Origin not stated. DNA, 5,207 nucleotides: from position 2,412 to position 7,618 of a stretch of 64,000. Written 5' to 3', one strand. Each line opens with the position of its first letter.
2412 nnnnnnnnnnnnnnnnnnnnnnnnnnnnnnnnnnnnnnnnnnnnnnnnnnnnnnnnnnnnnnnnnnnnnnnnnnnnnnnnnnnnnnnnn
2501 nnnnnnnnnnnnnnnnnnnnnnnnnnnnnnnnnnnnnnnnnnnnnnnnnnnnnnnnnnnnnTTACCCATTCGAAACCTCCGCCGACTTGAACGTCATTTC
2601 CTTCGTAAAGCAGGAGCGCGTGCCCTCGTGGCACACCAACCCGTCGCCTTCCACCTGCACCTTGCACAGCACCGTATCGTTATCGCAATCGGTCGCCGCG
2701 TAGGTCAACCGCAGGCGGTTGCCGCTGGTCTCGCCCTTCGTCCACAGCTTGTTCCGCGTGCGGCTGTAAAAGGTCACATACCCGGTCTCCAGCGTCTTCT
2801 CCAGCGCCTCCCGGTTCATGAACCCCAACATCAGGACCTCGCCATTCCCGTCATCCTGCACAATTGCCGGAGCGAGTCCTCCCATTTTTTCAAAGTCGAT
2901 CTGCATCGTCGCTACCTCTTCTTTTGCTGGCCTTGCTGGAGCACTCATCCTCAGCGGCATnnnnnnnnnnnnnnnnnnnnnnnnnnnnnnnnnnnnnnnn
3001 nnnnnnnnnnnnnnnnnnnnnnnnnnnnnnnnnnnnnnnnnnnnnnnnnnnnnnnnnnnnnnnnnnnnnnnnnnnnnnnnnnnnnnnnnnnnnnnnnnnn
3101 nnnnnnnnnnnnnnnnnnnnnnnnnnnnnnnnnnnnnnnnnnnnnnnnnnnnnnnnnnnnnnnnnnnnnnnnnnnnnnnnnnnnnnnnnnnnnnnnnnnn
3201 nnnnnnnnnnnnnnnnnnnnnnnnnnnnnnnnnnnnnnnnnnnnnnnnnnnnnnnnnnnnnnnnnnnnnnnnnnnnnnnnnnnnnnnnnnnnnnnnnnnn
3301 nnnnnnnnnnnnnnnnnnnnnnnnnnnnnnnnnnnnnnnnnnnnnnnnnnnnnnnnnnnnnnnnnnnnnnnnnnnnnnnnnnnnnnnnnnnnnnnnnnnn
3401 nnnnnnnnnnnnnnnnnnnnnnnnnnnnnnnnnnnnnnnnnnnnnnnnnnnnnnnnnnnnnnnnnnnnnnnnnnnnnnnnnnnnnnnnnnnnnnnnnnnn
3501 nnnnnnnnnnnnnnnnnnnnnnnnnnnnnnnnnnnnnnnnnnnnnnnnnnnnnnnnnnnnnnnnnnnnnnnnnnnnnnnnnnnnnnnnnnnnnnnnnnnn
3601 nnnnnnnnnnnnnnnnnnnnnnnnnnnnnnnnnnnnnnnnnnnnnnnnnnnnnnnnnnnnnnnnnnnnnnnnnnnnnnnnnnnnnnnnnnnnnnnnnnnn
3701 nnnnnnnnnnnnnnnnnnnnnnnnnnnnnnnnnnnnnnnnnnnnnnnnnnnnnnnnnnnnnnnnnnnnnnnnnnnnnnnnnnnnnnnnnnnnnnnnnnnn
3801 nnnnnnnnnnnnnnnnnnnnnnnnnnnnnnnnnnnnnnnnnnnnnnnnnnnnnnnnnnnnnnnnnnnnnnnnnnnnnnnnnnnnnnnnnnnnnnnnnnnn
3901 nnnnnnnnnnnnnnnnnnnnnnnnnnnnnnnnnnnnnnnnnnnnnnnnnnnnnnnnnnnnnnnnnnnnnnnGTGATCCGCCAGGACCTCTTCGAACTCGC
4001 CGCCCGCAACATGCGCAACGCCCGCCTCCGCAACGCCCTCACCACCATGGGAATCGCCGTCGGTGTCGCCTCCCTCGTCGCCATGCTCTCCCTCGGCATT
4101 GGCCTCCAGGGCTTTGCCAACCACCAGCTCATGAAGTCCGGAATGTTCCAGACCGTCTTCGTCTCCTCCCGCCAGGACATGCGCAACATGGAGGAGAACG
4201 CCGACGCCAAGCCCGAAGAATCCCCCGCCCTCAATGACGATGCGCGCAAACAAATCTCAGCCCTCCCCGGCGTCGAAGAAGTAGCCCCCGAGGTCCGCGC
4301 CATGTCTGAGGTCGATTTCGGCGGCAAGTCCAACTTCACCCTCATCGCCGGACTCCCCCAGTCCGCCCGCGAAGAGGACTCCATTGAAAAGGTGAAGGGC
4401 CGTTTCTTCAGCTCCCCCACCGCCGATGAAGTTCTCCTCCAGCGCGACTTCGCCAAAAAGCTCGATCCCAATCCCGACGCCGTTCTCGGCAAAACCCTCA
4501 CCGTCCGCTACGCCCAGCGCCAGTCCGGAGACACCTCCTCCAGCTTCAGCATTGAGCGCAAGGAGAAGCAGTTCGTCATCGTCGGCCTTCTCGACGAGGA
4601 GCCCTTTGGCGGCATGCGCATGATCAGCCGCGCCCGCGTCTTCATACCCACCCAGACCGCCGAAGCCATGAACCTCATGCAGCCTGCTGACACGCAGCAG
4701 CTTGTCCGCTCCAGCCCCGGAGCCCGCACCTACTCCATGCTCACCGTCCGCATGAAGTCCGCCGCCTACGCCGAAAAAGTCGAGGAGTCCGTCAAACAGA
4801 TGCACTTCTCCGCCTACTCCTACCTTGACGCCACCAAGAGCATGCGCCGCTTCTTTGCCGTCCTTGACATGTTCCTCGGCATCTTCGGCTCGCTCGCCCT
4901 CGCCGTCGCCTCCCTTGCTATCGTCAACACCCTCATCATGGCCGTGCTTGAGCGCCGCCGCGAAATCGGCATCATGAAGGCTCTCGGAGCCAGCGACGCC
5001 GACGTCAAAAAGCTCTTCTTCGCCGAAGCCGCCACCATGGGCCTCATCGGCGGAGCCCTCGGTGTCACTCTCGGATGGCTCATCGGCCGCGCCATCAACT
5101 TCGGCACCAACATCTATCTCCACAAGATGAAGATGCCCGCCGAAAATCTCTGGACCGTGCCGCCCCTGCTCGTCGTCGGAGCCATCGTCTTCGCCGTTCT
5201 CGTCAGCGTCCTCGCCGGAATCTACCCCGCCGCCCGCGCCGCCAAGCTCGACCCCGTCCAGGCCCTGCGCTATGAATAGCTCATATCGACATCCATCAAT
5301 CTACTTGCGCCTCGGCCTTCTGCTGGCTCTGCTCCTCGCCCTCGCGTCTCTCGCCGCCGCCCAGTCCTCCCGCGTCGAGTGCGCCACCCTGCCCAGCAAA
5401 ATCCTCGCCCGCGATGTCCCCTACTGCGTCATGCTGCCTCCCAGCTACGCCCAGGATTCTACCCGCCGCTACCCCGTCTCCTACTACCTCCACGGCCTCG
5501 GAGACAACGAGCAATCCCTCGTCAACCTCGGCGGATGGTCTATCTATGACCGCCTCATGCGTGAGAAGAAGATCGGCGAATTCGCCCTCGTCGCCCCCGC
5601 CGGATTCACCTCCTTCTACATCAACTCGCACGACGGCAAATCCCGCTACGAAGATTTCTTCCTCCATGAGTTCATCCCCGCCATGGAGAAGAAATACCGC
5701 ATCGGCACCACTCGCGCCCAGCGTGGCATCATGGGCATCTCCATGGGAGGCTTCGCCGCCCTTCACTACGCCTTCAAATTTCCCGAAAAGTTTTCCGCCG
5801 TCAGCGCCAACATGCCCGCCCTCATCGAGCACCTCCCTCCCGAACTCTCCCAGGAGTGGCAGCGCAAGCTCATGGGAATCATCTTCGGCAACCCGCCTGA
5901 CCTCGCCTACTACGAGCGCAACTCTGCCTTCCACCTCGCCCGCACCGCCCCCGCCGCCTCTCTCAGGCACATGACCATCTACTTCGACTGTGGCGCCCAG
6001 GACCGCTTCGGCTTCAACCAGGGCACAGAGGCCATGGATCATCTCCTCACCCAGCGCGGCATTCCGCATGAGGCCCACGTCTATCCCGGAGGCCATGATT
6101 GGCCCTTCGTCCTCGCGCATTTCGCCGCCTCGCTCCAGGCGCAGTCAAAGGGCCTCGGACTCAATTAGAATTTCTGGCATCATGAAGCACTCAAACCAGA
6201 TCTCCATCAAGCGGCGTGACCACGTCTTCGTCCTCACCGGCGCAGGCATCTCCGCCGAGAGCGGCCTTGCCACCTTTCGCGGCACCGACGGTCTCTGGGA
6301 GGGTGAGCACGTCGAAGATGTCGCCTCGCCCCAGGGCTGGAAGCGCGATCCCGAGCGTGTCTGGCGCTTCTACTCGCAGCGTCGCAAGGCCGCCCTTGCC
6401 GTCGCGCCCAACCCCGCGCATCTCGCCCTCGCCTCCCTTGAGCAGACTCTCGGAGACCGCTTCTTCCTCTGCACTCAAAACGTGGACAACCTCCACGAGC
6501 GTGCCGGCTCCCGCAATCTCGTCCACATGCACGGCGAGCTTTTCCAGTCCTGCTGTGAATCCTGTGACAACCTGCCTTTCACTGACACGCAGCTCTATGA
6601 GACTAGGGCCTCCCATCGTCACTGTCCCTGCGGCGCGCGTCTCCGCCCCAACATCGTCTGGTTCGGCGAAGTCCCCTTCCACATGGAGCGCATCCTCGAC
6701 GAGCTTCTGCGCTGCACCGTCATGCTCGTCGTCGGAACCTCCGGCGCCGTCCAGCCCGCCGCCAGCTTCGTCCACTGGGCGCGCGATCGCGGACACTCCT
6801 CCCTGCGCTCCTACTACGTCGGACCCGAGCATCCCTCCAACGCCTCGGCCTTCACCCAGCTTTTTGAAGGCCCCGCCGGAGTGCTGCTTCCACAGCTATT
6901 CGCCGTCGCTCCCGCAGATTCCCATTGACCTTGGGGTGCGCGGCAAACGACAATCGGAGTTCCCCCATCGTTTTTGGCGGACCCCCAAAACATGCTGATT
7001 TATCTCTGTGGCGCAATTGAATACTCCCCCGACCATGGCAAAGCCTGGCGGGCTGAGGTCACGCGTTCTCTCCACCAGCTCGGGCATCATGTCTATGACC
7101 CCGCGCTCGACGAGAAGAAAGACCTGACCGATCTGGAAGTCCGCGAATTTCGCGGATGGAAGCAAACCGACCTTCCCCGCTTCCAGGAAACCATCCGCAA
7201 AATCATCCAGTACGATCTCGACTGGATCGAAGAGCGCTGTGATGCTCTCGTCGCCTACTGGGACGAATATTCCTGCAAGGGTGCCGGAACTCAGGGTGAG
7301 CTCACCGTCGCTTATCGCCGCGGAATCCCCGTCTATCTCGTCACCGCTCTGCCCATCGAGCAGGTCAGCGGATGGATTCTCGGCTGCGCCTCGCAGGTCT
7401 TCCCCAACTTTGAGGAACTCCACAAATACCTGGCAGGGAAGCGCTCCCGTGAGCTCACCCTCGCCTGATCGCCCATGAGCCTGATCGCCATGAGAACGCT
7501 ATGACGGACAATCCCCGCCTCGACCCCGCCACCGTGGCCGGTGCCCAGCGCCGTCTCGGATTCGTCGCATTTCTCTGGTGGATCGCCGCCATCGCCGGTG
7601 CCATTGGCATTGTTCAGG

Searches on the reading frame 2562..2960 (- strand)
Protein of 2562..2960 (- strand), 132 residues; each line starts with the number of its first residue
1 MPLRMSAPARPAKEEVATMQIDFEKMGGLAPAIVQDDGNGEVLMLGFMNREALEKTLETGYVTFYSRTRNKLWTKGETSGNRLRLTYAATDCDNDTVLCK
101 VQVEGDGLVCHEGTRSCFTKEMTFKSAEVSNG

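Call 35: search_protein_families(library=pfam, proteins=[window:2562-2960:-])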
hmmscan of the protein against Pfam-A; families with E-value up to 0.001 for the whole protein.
window:2562-2960:- (132 aa): 1 family
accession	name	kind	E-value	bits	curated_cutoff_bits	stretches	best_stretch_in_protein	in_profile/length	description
PF01502.23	PRA-CH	-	2.1e-31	108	27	1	44-119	1-74/74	Phosphoribosyl-AMP cyclohydrolase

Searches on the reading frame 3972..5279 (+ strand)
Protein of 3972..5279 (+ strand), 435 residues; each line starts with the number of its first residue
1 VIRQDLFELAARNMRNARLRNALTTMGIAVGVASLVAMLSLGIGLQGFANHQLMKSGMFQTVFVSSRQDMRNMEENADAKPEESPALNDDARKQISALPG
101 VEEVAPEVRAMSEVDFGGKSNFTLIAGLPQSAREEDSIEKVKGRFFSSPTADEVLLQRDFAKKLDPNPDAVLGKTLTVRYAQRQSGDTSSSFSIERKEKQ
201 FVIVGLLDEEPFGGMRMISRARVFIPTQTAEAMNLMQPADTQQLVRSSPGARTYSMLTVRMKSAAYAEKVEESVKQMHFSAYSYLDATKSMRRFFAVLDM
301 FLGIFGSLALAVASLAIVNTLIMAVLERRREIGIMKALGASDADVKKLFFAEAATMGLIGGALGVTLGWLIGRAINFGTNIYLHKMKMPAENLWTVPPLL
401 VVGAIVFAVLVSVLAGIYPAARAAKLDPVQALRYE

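Call 35: search_protein_families(library=pfam, proteins=[window:3972-5279:+])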
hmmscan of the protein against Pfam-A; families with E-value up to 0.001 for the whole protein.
window:3972-5279:+ (435 aa): 2 families
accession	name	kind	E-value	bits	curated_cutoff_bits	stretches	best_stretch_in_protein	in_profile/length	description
PF12704.14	MacB_PCD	-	2.5e-26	93.7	27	1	22-276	2-206/207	MacB-like periplasmic core domain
PF02687.27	FtsX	-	2.9e-24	85.8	25.5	1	304-428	2-120/120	FtsX-like permease C-terminal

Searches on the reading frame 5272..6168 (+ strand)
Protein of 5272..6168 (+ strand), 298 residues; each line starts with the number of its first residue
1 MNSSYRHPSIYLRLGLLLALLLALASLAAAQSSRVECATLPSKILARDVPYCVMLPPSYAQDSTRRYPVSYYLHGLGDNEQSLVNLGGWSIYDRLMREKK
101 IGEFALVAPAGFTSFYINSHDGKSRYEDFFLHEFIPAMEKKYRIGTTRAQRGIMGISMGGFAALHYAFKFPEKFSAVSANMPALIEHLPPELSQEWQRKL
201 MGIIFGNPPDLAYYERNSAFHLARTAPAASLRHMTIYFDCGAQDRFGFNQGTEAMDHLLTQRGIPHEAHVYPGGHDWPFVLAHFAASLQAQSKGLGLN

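Call 35: search_protein_families(library=pfam, proteins=[window:5272-6168:+])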
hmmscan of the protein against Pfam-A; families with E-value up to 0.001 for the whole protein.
window:5272-6168:+ (298 aa): 4 families
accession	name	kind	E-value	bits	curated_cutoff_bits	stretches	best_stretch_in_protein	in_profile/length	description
PF00756.26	Esterase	-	1.8e-29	103.7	22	1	42-289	1-245/251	Putative esterase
PF00326.27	Peptidase_S9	-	7.6e-05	22.7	22.6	1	134-273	51-184/213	Prolyl oligopeptidase family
PF00561.26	Abhydrolase_1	-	0.00014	22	25.8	0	150-198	70-114/245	alpha/beta hydrolase fold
PF01738.24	DLH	-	0.00095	19.2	21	0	233-273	143-183/217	Dienelactone hydrolase family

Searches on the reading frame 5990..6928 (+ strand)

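Call 35: search_protein_families(library=pfam, proteins=[window:5990-6928:+])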
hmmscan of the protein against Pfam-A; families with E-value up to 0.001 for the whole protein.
window:5990-6928:+ (312 aa): 1 family
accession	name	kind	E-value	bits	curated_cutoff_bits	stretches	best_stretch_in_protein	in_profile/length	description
PF02146.23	SIR2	-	5.1e-45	154.1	24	1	84-256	1-180/180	Sir2 family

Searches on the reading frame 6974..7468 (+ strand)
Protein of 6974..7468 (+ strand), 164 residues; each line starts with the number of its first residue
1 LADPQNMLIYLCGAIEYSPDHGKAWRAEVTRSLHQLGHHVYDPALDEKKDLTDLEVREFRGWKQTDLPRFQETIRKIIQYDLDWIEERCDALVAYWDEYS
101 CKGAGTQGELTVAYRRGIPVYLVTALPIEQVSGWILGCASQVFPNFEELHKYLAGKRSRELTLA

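Call 35: search_protein_families(library=pfam, proteins=[window:6974-7468:+])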
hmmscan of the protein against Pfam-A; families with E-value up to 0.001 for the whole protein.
window:6974-7468:+ (164 aa): 2 families
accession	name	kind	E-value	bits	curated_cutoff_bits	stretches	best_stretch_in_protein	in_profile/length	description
PF05014.21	Nuc_deoxyrib_tr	-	7.7e-10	39.4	28.8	1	9-125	1-98/117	Nucleoside 2-deoxyribosyltransferase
PF15891.11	Nuc_deoxyri_tr2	-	0.00017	22.3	30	0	9-51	4-45/105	Nucleoside 2-deoxyribosyltransferase like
